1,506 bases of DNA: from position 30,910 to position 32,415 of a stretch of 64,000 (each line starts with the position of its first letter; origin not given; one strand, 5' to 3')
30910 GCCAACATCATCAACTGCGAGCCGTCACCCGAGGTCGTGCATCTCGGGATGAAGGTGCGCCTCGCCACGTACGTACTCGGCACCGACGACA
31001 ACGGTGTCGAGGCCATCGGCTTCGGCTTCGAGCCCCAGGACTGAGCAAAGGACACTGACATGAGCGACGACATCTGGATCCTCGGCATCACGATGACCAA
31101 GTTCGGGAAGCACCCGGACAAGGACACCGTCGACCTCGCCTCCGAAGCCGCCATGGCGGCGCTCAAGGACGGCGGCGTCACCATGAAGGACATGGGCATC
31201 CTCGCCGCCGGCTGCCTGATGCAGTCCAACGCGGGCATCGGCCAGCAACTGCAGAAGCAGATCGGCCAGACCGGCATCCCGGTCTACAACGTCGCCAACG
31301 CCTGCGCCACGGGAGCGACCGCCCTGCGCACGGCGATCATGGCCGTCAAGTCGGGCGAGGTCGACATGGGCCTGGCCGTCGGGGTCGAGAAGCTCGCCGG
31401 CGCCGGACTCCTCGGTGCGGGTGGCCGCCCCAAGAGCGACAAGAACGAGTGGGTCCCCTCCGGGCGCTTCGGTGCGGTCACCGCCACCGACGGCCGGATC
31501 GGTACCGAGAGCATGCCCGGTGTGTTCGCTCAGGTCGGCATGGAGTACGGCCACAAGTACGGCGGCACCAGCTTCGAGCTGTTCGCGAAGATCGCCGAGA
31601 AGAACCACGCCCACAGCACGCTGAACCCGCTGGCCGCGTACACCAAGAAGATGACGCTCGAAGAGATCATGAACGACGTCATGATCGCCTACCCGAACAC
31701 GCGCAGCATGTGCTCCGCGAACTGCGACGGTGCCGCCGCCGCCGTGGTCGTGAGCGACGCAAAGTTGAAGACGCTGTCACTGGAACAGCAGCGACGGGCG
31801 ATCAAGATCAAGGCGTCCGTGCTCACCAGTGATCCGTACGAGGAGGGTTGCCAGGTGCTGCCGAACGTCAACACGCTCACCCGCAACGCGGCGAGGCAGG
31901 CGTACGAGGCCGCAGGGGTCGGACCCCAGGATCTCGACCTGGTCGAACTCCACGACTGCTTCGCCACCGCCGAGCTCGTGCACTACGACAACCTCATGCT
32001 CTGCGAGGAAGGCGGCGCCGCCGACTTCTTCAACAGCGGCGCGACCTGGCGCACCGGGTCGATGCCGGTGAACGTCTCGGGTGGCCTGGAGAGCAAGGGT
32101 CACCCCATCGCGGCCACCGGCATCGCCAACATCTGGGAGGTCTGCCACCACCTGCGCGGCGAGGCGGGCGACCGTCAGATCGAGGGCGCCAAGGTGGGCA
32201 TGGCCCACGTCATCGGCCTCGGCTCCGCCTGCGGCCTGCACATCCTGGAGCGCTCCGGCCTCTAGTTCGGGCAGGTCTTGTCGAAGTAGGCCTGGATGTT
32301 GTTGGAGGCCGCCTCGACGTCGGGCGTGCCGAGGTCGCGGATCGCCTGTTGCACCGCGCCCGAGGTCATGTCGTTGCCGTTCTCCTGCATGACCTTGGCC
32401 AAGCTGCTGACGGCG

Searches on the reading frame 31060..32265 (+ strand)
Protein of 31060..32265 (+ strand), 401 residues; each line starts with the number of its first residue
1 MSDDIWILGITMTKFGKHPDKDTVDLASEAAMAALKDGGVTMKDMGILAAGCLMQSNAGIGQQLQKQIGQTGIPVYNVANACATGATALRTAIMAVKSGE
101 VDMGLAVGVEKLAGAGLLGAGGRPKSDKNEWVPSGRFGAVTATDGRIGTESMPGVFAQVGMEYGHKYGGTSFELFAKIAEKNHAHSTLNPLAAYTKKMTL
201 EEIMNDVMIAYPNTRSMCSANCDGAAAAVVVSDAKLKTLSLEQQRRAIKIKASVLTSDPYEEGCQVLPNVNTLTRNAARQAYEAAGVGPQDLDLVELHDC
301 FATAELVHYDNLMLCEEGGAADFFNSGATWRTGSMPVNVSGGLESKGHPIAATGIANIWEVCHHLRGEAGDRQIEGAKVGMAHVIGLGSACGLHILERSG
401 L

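Call 77: search_protein_families(library=pfam, proteins=[window:31060-32265:+], max_evalue=0.0001)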
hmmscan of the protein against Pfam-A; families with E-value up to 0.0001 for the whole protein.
window:31060-32265:+ (401 aa): 3 families
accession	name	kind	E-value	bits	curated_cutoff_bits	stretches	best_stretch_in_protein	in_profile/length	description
PF22691.2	Thiolase_C_1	-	1.4e-35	122.5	28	1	272-390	18-136/144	Thiolase C-terminal domain-like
PF00108.29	Thiolase_N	-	2e-12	47.5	26.4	1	7-113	3-116/260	Thiolase, N-terminal domain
PF02803.24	Thiolase_C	-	9e-08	32.2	27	1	276-374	26-106/123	Thiolase, C-terminal domain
